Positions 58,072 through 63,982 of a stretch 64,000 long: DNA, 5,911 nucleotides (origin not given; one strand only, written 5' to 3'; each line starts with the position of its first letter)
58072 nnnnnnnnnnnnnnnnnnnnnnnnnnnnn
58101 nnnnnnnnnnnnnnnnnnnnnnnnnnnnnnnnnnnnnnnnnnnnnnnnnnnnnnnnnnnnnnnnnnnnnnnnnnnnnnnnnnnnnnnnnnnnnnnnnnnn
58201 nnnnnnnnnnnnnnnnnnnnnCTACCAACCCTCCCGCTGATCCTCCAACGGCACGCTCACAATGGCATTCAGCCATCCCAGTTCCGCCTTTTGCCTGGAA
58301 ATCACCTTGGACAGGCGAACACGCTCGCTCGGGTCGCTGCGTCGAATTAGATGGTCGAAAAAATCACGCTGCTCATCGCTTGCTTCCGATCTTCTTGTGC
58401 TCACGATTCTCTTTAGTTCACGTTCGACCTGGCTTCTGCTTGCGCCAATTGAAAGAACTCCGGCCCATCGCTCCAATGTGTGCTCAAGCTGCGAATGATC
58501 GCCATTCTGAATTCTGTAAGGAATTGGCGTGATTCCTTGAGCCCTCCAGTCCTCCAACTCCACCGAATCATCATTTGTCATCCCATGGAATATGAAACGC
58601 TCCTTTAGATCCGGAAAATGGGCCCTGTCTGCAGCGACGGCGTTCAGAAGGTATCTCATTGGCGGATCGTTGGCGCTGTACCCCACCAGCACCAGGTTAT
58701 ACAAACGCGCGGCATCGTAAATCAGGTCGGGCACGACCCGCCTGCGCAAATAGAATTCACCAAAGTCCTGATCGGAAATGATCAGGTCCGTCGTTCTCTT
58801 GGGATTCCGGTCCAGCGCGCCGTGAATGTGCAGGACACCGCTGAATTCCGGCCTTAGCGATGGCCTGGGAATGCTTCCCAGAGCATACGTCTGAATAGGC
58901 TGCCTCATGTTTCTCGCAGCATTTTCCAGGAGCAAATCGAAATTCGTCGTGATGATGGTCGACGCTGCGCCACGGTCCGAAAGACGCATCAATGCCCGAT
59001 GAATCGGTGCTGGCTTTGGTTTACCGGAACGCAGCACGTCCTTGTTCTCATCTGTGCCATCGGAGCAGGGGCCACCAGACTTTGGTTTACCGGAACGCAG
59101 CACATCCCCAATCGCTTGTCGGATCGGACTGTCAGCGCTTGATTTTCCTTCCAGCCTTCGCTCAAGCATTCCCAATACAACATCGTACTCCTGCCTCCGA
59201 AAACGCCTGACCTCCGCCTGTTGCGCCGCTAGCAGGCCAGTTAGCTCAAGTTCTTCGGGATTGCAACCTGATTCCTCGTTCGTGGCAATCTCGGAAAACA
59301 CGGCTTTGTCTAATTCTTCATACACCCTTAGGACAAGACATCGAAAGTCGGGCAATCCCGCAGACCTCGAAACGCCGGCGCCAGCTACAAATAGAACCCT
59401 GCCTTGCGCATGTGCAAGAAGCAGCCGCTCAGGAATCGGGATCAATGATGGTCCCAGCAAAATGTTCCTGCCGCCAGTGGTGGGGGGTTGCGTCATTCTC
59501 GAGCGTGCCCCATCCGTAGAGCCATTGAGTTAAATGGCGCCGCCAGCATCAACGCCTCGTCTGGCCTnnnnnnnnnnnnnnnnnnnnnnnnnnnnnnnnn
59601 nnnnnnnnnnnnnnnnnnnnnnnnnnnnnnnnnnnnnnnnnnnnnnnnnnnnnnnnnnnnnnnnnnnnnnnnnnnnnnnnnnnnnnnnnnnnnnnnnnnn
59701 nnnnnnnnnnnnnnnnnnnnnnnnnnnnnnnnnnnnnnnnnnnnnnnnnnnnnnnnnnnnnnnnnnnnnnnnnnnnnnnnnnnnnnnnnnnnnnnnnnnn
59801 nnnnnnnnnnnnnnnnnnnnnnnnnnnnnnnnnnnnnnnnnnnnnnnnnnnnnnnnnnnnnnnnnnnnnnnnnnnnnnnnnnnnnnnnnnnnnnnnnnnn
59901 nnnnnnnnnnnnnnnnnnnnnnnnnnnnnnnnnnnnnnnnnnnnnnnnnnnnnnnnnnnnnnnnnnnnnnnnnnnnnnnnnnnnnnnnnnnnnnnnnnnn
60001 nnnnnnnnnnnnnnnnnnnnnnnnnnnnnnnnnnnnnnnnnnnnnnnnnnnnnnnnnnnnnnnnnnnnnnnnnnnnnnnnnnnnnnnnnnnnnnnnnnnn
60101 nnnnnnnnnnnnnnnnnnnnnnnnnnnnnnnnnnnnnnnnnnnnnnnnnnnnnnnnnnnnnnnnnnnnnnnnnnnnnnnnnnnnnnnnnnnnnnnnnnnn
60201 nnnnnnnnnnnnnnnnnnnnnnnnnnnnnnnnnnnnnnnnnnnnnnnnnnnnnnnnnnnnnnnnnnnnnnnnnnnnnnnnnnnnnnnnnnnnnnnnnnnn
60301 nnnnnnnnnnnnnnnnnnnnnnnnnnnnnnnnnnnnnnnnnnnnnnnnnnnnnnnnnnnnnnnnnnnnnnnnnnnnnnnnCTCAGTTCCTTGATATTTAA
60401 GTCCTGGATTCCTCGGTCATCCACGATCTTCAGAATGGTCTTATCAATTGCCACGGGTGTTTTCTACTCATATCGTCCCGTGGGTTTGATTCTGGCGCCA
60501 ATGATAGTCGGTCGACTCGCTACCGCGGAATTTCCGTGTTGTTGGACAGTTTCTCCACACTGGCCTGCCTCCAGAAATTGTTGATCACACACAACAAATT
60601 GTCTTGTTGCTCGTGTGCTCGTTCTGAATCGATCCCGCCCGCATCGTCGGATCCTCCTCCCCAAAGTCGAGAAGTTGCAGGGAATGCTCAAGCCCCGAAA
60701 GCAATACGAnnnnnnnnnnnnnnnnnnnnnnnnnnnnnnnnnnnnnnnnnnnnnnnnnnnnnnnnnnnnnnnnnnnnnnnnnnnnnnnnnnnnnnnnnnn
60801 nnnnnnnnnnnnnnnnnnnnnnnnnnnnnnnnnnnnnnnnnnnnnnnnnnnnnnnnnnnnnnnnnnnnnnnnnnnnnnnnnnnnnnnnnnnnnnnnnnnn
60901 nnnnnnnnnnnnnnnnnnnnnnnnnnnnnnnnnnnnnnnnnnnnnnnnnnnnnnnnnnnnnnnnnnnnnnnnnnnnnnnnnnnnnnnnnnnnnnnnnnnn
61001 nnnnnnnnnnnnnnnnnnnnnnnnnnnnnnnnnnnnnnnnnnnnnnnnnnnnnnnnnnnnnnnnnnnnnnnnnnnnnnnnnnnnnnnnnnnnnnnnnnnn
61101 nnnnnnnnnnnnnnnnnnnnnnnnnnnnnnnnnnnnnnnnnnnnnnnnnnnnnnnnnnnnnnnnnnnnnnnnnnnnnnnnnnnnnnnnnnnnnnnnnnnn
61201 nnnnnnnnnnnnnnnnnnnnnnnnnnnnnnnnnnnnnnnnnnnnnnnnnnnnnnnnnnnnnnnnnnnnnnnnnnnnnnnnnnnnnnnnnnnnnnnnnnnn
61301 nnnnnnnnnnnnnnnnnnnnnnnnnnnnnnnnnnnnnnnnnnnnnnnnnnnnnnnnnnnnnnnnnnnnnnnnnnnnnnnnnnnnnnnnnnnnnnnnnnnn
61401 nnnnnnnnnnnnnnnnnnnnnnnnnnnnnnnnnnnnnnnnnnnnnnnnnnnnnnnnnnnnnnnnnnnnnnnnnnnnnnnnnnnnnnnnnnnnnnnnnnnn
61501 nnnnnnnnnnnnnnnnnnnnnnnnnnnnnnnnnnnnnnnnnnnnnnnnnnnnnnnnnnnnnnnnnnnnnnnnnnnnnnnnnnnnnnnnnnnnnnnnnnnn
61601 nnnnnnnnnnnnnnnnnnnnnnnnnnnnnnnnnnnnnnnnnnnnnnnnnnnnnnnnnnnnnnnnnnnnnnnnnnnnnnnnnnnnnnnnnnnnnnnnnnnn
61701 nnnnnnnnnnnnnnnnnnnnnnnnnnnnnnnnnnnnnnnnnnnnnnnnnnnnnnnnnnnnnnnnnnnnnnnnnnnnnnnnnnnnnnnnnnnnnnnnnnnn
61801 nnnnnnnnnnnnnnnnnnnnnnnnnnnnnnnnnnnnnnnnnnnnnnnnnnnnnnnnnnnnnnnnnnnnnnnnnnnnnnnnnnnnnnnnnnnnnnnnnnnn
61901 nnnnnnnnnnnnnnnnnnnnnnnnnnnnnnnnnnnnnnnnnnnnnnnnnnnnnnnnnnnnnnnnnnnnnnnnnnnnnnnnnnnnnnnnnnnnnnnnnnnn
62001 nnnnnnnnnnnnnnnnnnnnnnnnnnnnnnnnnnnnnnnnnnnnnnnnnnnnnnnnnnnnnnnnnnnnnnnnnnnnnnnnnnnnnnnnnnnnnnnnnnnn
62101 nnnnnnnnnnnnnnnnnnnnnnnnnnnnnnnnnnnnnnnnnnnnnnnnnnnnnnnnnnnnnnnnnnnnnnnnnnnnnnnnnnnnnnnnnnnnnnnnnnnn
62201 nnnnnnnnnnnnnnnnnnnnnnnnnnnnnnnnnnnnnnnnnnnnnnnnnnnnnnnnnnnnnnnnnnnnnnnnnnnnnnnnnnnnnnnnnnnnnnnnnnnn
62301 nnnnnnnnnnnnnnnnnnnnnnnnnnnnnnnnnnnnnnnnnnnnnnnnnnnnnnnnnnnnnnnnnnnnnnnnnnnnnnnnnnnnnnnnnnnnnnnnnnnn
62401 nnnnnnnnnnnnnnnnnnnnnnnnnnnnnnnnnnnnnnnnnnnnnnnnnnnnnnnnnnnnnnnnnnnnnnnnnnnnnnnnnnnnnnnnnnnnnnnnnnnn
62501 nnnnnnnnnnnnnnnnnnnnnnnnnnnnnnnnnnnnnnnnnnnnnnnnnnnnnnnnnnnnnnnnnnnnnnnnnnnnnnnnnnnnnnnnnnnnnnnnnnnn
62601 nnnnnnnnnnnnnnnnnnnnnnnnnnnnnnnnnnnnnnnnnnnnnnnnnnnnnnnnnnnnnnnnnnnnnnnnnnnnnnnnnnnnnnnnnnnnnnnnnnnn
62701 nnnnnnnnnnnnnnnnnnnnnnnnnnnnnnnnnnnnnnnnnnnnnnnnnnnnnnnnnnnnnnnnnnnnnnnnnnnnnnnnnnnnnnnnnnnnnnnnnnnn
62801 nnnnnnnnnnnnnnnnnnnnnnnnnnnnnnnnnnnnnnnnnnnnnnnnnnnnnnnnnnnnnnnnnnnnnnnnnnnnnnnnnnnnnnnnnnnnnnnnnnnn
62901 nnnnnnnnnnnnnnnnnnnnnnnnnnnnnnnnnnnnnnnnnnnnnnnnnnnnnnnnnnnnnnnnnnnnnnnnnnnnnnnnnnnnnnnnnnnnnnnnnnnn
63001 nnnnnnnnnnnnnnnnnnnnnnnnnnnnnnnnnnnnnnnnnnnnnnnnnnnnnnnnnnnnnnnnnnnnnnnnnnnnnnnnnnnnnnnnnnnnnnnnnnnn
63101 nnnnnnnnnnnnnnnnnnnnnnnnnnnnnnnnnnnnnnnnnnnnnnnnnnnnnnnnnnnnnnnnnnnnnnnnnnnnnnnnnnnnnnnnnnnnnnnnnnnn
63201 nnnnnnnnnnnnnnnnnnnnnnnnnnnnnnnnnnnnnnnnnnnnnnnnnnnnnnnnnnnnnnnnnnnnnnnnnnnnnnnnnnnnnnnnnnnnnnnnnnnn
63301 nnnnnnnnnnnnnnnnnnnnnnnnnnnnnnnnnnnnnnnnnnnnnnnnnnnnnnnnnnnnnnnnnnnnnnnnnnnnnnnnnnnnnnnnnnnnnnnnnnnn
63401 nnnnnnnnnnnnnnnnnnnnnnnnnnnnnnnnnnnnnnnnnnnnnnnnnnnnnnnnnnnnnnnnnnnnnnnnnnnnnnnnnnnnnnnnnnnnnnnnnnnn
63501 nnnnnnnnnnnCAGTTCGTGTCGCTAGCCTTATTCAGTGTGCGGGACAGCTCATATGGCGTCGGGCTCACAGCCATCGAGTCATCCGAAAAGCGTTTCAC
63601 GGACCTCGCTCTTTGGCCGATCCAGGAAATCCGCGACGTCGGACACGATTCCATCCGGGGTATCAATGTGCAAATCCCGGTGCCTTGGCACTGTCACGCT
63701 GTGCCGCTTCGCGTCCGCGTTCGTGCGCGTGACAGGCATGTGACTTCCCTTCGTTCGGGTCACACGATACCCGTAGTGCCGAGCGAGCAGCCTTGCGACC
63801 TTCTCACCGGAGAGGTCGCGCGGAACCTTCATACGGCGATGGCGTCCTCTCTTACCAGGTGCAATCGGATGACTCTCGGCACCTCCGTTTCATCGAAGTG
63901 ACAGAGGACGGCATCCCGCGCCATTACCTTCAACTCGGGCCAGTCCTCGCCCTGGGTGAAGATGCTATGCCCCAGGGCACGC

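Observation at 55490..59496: Translationally coupled SIR2-like gene plus ~910-aa unknown protein: candidate split DSR-like or novel NADase defence pair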

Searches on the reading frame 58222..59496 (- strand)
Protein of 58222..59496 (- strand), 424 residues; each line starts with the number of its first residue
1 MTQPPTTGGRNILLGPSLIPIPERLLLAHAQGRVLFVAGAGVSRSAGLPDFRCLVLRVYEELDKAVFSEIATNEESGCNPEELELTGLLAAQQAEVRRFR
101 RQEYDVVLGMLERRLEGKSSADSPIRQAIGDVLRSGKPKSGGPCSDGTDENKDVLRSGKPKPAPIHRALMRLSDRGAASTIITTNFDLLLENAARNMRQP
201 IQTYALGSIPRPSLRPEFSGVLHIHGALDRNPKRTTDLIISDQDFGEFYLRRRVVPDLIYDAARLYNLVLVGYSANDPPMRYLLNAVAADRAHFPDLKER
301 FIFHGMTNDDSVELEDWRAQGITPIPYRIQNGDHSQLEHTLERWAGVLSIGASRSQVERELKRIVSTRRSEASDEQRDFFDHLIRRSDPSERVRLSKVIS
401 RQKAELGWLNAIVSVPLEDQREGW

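Call 3: search_protein_families(library=pfam, proteins=[window:58222-59496:-], max_evalue=0.01)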
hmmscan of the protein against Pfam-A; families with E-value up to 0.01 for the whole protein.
window:58222-59496:- (424 aa): 2 families
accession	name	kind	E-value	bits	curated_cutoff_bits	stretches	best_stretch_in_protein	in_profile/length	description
PF13289.12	SIR2_2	-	8.3e-20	71.8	24.5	1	180-325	2-141/141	SIR2-like domain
PF02146.23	SIR2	-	3.3e-05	24.4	24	0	39-68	1-30/180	Sir2 family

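Call 4: search_protein_families(library=padloc, proteins=[window:58222-59496:-], max_evalue=0.01)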
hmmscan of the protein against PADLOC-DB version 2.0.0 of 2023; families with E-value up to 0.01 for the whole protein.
window:58222-59496:- (424 aa): 18 families
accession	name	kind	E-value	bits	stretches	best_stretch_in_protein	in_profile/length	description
PDLC02183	Dsr1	-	4.7e-44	148.5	2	92-379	56-322/1275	-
PDLC04167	Dsr1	-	1.7e-35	120.1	1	21-410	10-348/1248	-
PDLC00407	ThsA1|ThsA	-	2.3e-08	31.1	1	178-290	103-211/478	STALD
PDLC05061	PDC-S65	-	1.9e-07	28.8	1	156-196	117-157/592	-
PDLC02419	Aga_SIR2-PNTD1-PNTD2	-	4.8e-07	26.9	1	161-295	103-233/558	Class I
PDLC04968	PDC-S25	-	7.1e-07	26.6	1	179-317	141-276/517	-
PDLC02401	Aga_SIR2-PNTD1-PNTD2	-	9.8e-07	25.9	1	161-295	76-206/524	Class I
PDLC00409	ThsA1|ThsA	-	7.2e-06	23.5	1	164-290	94-212/242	STALD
PDLC05060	PDC-S65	-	8.4e-06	22.9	1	159-197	28-66/503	-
PDLC04082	SIR2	-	9.1e-05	19.5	1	164-208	114-158/345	-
PDLC04081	SIR2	-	0.00028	18.2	1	171-211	130-170/345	-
PDLC04093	SIR2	-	0.00044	17.3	0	170-200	143-173/395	-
PDLC02402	Aga_SIR2-PNTD1-PNTD2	-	0.0005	16.3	1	165-283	113-227/876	Class I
PDLC04088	SIR2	-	0.0022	15.2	1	35-195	23-190/390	-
PDLC04967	PDC-S25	-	0.0024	15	1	178-286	146-250/528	-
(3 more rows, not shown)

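Call 12: search_solved_structures(query=window:58222-59496:-, max_evalue=0.01)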
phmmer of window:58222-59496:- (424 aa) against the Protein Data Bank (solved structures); distinct sequences matched with E-value up to 0.01: 26.
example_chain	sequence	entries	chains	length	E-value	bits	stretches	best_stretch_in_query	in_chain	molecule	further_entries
9v0g_E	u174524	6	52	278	0.00066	22.2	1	162-284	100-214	NAD-dependent protein deacetylase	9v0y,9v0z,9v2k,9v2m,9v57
2od2_A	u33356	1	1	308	0.0043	19.6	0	29-62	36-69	NAD-dependent deacetylase HST2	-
7uxt_B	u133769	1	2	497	0.0047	19.4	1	161-286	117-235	USG protein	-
5yql_A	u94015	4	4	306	0.0055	19.2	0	25-64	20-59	NAD-dependent protein deacetylase sirtuin-2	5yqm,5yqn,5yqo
8xe7_A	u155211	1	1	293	0.0059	19.1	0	28-64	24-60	NAD-dependent protein deacetylase sirtuin-2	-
4y6l_A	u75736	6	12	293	0.0061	19.1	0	29-64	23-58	NAD-dependent protein deacetylase sirtuin-2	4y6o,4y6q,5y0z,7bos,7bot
6l66_A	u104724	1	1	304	0.0066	18.9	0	29-64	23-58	NAD-dependent protein deacetylase sirtuin-2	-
6l65_A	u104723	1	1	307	0.0067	18.9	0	28-64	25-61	NAD-dependent protein deacetylase sirtuin-2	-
9v7w_A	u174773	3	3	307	0.0067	18.9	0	28-64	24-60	NAD-dependent protein deacetylase sirtuin-2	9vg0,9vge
4x3o_A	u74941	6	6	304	0.0067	18.9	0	29-64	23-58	NAD-dependent protein deacetylase sirtuin-2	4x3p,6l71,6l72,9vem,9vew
5d7o_A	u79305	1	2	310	0.0068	18.9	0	28-64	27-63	NAD-dependent protein deacetylase sirtuin-2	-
9wnp_A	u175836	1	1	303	0.0068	18.9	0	29-64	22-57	NAD-dependent protein deacetylase sirtuin-2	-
4rmg_A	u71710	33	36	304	0.0069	18.9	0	29-64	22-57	NAD-dependent protein deacetylase sirtuin-2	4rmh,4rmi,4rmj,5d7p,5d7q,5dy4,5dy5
4l3o_A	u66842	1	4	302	0.0069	18.9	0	29-64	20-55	NAD-dependent protein deacetylase sirtuin-2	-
6qcn_A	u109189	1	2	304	0.0069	18.9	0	29-64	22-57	NAD-dependent protein deacetylase sirtuin-2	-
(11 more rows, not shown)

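Call 19: search_protein_families(library=ncbifam, proteins=[window:58222-59496:-], max_evalue=0.01)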
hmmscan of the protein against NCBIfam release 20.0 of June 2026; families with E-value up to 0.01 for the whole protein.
window:58222-59496:- (424 aa): 7 families
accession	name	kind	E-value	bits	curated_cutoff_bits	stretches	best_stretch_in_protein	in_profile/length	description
NF041818.1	Dsr1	equivalog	2.9e-55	187.6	1400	2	92-383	56-324/1263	anti-phage defense-associated sirtuin Dsr1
NF001752.0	PRK00481.1-1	equivalog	8e-07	28.8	221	0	31-54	14-37/242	NAD-dependent protein deacylase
NF040867.1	prot_deacyl_CobB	equivalog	7.6e-06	25.3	320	0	159-194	71-106/242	NAD-dependent protein deacetylase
NF001753.0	PRK00481.1-3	subfamily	1.2e-05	24.4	243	0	31-65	13-46/252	NAD-dependent protein deacylase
NF010736.0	PRK14138.1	equivalog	8.4e-05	21.9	395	0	36-67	16-46/244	NAD-dependent deacetylase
NF003738.0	PRK05333.1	equivalog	0.00018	20.5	305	0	158-193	86-121/295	NAD-dependent protein deacetylase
NF001754.0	PRK00481.1-4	equivalog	0.0026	16.9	252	0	32-53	16-37/244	NAD-dependent protein deacylase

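Call 20: find_homologous_proteins(query=window:58222-59496:-, max_evalue=0.00001)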
Query window:58222-59496:- (424 aa): 1444 proteins with E <= 0.00001 among 8000 candidates; the best 120 are listed.
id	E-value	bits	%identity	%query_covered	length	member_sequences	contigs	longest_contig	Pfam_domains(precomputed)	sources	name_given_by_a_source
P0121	5.8e-249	844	100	89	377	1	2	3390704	PF13289.13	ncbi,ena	-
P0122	6.1e-235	798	85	100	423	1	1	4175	PF02146.24,PF13289.13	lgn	-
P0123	4.8e-210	716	86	88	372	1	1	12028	PF13289.13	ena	-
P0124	3.6e-208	710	85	89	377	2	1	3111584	PF13289.13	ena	-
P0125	2.4e-202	691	77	100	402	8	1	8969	PF13289.13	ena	-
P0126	2.0e-171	589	66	100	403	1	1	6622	PF02146.24,PF13289.13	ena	-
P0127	1.8e-168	579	65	100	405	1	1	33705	PF02146.24,PF13289.13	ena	-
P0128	1.0e-167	577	65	100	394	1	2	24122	PF02146.24,PF13289.13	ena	-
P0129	2.6e-165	569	64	100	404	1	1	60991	PF13289.13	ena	-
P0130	7.0e-165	567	65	100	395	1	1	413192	PF02146.24,PF13289.13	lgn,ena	-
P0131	9.9e-165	567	65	98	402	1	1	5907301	PF02146.24,PF13289.13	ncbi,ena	-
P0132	1.4e-164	566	66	100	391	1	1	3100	PF02146.24,PF13289.13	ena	-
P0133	3.4e-164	565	65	100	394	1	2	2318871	PF13289.13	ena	-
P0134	4.7e-163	561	64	100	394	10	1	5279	PF13289.13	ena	-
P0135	1.6e-162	560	62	99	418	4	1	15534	PF02146.24,PF13289.13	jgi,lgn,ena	-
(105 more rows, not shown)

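Call 76: predict_structure(alignment_id=A3)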
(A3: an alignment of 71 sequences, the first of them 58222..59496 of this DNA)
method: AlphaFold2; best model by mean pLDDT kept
length: 424 residues; sequences in the alignment: 71
mean_pLDDT: 59.6   pTM: 0.46
mean pLDDT of the five models: 59.6, 54.3, 53.2, 52.9, 49.5
residues with pLDDT >= 90: 6; 70-90: 104; 50-70: 212; < 50: 102
segments of 3 or more residues with pLDDT < 50: 1-8, 45-47, 138-140, 176-181, 183-185, 201-258, 264-266, 296-298, 421-424
pLDDT, mean of each block of 10 residues (from residue 1): 41 58 55 52 51 80 86 61 74 80 70 64 67 60 51 53 60 51 54 59 38 27 25 38 45 47 51 53 56 50 56 60 58 57 56 73 88 78 75 88 89 69 43
secondary structure, 60 per line:
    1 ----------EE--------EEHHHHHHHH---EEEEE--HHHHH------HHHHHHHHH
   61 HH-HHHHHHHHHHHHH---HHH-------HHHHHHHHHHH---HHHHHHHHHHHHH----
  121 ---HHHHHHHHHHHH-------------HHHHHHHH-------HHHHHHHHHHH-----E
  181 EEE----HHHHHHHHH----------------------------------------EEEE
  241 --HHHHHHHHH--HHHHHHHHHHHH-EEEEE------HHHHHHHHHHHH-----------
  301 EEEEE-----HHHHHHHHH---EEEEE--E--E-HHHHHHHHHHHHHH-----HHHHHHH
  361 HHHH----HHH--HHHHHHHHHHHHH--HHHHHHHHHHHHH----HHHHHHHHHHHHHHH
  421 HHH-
elements in order: H23-30 E34-38 H41-45 H52-62 H64-76 H90-100 H104-116 H124-135 H149-156 H164-174 E180-183 H188-196 E237-240 H243-251 H254-265 E267-271 H278-289 E301-305 H311-319 E323-327 H335-348 H354-364 H374-386 H389-401 H406-423

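Call 80: fold_search(model_id=the predicted structure, library=pdb)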
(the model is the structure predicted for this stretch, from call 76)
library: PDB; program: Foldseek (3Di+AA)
matches with E <= 10: 133; with E <= 0.001: 1
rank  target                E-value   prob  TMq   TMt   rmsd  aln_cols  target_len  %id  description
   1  8zsf_A                6.3e-04  1.00  0.32  0.45  10.6       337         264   18  CryoEM Helical Structure of KomC (released 2025-12-10)
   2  8wyd_B                1.4e-03  0.99  0.28  0.15  10.9       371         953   15  Cryo-EM structure of DSR2-DSAD1 complex (released 2024-04-10)
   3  8zsi_E                4.4e-03  0.99  0.29  0.40  11.2       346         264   19  CryoEM Helical Structure of HAM-SIR2 with dITP and NAD fragment (released 2025-12-10)
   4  9v0g_E                7.2e-03  0.99  0.31  0.43   8.7       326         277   19  Helical structure of KomBC Complex (released 2025-12-17)
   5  9xvc_E                1.7e-02  0.94  0.28  0.39  13.3       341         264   17  Cryo-EM Helical Structure of the dITP-KomBC(H146N) Complex with NAD Fragments (released 2026-01-21)
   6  8z18_A                2.1e-02  0.96  0.31  0.16  10.2       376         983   15  The tetramer complex of DSR2 and tube-forming domain of phage tail tube protein (released 2024-08-14)
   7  8wkt_B                2.4e-02  0.87  0.31  0.17  13.4       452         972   14  Cryo-EM structure of DSR2-DSAD1 complex (released 2024-05-22)
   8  8yhx_R                6.1e-02  0.54  0.25  0.27  11.2       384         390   10  Cryo-EM structure of the trimeric HerA (released 2024-11-06)
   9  8sxx_B                2.2e-01  0.10  0.17  0.18  19.6       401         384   12  E. coli dodecamer SIR2 (released 2023-12-27)
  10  8uae_B                4.0e-01  0.14  0.22  0.24  14.7       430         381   12  E. coli Sir2_HerA complex (12:6) with ATPgamaS (released 2023-12-27)
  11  9r0p_B                4.2e-01  0.44  0.32  0.41   8.7       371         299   16  human FAM118B trimeric filament (released 2025-11-26)
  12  8j4u_G                4.2e-01  0.07  0.16  0.16  18.2       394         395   13  Structure of HerA-Sir2 complex from Escherichia coli Nezha system (released 2024-01-03)
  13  9e9d_A                4.6e-01  0.15  0.14  0.08  15.8       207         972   12  Structure of full length AMPA receptor GluA2 and auxiliary subunit TARP gamma-2 in complex with anti-miR 17 oligonucle (released 2026-02-11)
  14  8suw_F                4.9e-01  0.11  0.20  0.21  17.0       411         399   14  E. coli SIR2-HerA complex (dodecamer SIR2 bound 4 protomers of HerA) (released 2024-03-27)
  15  8su9_D                5.9e-01  0.09  0.20  0.21  17.3       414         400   12  E. coli SIR2-HerA complex (hexamer HerA bound with dodecamer Sir2) (released 2024-03-27)
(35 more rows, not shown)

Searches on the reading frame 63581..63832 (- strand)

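Call 3: search_protein_families(library=pfam, proteins=[window:63581-63832:-], max_evalue=0.01)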
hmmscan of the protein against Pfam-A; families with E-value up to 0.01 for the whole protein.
window:63581-63832:- (83 aa): 1 family
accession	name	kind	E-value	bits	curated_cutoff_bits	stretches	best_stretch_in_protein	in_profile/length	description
PF07927.17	HicA_toxin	-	3.5e-06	27.5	27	1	10-58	2-48/58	HicA toxin of bacterial toxin-antitoxin,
